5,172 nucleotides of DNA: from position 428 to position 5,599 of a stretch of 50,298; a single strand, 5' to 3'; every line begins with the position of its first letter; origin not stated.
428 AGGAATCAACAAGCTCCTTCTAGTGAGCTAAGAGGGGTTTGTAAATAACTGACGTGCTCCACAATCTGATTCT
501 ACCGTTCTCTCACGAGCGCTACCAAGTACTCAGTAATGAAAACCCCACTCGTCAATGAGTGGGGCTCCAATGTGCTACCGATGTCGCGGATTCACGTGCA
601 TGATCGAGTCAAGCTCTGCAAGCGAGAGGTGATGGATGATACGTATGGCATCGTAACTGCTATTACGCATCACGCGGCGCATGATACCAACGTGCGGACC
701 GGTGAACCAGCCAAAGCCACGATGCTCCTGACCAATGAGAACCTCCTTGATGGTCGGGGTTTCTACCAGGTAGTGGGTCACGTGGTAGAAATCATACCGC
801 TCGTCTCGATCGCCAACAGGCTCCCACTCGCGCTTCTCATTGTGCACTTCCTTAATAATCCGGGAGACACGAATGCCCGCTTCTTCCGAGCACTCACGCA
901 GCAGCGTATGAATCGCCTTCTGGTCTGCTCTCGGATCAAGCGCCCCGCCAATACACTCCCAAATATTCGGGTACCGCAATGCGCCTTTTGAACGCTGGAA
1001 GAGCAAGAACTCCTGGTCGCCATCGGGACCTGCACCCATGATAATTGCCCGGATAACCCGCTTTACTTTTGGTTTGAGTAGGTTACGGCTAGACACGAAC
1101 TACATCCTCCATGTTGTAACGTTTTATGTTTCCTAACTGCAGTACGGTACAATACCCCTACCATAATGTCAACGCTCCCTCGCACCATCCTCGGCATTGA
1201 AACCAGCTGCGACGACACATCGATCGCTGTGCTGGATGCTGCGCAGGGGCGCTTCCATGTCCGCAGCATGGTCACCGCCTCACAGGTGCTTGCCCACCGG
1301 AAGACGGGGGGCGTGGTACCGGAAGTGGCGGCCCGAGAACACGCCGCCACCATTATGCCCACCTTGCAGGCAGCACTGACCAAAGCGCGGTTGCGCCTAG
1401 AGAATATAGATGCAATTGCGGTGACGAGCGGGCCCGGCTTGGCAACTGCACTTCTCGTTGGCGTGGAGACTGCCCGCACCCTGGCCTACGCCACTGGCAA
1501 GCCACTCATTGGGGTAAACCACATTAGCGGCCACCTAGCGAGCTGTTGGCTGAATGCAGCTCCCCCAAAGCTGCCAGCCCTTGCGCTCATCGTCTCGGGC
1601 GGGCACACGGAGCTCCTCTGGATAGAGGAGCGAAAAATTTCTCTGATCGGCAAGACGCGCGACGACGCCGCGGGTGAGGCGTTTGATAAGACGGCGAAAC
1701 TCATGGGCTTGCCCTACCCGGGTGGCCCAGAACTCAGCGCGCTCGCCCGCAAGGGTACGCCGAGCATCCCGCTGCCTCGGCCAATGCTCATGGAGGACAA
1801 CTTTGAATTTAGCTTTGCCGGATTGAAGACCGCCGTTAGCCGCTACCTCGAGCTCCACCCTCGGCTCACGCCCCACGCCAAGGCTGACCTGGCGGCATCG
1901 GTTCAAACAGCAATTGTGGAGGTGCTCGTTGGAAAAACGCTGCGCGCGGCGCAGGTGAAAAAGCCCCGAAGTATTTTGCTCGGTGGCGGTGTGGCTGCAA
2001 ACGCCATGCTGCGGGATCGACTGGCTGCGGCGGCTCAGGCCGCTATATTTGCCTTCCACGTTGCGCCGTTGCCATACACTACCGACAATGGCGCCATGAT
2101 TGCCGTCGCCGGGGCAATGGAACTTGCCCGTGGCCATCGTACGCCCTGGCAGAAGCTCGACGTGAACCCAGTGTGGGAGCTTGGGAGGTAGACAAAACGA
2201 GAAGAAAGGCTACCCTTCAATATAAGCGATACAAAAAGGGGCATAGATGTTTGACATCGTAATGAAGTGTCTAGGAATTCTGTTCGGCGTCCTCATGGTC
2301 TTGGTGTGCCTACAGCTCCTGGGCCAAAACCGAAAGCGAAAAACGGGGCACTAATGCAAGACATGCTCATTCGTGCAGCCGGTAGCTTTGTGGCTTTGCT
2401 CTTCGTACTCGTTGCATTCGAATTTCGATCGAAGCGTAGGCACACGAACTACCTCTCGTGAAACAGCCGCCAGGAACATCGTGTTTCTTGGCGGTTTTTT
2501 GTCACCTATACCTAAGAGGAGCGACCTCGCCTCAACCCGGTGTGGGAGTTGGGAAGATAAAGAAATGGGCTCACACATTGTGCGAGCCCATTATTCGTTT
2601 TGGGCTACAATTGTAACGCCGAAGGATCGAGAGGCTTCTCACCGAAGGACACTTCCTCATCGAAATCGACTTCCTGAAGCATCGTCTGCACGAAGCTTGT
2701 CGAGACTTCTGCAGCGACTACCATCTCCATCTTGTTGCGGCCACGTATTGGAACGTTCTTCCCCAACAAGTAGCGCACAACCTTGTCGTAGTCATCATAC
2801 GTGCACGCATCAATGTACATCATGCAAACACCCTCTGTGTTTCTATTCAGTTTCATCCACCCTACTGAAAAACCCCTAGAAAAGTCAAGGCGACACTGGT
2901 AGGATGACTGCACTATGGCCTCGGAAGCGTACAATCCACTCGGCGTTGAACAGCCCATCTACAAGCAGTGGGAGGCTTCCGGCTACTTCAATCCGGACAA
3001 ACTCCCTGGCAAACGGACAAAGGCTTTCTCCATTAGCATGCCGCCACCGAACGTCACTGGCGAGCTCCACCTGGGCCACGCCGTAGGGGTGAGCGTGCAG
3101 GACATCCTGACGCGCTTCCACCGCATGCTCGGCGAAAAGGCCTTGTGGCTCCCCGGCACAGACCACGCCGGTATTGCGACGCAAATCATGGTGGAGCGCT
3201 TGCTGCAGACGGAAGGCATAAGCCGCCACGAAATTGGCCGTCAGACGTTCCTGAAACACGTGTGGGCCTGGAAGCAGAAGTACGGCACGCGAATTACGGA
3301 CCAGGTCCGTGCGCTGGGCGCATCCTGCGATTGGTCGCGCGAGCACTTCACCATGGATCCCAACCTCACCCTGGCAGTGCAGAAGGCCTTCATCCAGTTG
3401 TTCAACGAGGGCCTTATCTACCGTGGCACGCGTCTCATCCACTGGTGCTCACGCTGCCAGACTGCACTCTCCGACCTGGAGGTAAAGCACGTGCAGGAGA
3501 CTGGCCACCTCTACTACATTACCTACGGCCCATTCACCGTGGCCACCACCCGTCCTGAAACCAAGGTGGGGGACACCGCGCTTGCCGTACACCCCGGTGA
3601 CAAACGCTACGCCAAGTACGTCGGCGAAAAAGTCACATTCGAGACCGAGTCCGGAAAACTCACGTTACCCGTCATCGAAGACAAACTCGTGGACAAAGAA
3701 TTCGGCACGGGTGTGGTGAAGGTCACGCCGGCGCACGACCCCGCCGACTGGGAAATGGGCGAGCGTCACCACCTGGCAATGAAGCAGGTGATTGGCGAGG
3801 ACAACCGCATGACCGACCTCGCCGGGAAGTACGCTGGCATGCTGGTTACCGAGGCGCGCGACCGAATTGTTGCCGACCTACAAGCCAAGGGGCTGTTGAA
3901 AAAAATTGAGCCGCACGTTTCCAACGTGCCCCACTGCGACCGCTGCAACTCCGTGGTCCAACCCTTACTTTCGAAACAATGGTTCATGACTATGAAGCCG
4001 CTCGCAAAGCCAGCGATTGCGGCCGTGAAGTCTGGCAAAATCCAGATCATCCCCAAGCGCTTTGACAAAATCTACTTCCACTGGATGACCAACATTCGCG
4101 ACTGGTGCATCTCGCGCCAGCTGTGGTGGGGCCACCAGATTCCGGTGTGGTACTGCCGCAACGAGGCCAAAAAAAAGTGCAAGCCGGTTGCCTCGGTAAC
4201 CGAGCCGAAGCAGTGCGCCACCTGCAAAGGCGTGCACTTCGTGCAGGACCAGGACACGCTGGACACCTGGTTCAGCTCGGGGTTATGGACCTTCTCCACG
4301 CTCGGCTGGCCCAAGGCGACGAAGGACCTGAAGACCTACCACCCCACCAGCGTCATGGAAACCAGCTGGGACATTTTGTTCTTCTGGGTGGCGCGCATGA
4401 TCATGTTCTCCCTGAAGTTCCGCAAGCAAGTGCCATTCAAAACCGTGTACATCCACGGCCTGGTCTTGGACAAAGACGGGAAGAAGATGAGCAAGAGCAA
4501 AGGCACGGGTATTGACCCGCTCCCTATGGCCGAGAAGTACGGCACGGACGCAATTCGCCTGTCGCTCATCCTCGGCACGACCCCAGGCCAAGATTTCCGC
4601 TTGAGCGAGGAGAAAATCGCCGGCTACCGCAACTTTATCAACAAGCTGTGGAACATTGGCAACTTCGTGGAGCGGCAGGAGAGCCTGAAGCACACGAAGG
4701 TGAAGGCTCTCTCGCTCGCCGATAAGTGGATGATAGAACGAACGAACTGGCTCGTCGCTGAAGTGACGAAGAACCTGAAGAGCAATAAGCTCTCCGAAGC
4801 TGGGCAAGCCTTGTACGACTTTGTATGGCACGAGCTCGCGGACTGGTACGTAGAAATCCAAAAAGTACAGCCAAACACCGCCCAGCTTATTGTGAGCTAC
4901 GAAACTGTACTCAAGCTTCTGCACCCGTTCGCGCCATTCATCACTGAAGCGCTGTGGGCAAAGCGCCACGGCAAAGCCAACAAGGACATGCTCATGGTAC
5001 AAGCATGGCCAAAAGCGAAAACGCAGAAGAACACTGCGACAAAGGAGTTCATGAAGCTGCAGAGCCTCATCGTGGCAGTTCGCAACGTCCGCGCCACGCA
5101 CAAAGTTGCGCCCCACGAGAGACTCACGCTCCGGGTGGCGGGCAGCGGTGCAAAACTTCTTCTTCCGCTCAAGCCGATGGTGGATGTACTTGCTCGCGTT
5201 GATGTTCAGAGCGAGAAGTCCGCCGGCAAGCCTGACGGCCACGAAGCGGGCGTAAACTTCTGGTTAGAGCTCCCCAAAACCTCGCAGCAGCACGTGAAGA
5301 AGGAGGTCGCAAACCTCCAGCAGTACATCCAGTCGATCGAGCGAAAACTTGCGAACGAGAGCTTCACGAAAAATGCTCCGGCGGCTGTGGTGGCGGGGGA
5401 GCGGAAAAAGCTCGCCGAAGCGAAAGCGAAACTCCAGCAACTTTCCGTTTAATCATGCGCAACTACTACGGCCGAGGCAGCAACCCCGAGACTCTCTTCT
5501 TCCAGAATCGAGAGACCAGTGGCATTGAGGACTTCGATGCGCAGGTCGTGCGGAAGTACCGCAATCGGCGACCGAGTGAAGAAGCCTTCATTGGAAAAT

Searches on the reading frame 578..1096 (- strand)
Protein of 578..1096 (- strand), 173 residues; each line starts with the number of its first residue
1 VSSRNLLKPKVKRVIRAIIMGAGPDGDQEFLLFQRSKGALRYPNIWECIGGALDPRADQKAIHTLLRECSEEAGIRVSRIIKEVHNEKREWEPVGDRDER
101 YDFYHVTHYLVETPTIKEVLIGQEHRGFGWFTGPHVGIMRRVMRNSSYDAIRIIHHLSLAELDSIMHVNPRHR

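Call 93: search_protein_families(library=pfam, proteins=[window:578-1096:-], max_evalue=0.001)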
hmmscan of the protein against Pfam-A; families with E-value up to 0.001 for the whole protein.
window:578-1096:- (173 aa): 1 family
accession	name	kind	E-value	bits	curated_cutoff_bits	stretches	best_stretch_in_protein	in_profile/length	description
PF00293.34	NUDIX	-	1.5e-08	35.1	21.1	1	25-132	12-114/134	NUDIX domain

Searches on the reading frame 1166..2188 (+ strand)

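Call 11: search_protein_families(library=pfam, proteins=[window:1166-2188:+], max_evalue=0.001)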
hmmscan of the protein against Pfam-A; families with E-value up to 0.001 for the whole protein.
window:1166-2188:+ (341 aa): 3 families
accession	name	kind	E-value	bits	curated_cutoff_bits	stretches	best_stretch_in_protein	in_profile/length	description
PF00814.31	TsaD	-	1.2e-88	297.6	24.8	1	32-313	2-263/264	tRNA N6-adenosine threonylcarbamoyltransferase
PF22521.2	HypF_C_2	-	5.3e-06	26.8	27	1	235-299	162-226/241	Carbamoyltransferase, Kae1-like Domain, second subdomain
PF02543.21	Carbam_trans_N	-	8.5e-05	22.6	24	0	111-312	124-342/346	Carbamoyltransferase N-terminus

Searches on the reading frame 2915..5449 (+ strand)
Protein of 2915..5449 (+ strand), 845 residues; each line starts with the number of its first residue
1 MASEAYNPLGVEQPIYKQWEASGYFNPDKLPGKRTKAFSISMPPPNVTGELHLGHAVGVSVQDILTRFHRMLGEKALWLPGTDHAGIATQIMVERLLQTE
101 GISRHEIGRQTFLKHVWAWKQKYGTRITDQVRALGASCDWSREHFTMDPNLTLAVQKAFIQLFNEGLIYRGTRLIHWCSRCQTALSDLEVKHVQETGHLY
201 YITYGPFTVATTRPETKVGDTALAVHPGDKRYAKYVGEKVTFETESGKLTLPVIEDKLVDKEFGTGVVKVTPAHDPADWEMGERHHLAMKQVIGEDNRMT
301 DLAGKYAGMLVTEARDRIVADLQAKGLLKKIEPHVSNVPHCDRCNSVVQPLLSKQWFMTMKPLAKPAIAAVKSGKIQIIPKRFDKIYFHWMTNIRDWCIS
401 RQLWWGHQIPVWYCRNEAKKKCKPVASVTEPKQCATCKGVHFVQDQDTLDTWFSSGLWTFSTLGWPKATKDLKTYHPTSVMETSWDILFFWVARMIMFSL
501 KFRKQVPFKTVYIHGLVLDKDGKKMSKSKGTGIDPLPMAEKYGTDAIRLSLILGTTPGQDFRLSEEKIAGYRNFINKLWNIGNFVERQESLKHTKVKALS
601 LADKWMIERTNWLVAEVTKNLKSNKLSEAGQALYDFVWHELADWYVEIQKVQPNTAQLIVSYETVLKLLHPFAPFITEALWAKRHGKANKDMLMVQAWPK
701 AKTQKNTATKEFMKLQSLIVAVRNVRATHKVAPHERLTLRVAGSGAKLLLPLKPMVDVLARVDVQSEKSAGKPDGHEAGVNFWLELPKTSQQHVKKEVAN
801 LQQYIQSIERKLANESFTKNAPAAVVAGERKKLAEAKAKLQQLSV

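Call 11: search_protein_families(library=pfam, proteins=[window:2915-5449:+], max_evalue=0.001)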
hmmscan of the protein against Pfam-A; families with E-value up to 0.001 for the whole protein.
window:2915-5449:+ (845 aa): 5 families
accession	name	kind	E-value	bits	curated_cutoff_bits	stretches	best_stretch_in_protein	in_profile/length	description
PF00133.28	tRNA-synt_1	-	1.3e-138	462.7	22.7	1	15-563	2-413/414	tRNA synthetases class I (I, L, M and V)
PF08264.19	Anticodon_1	-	1.5e-30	106.5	25.1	1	603-737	1-144/148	Anticodon-binding domain of tRNA ligase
PF09334.17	tRNA-synt_1g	-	1e-23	84.2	20.1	3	40-191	3-136/391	tRNA synthetases class I (M)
PF10458.14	Val_tRNA-synt_C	-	3.7e-10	40.4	25.9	1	794-843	9-58/66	Valyl tRNA synthetase tRNA binding arm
PF13603.12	tRNA-synt_1_2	-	2.7e-05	24.2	25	1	251-301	98-148/185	Leucyl-tRNA synthetase, editing domain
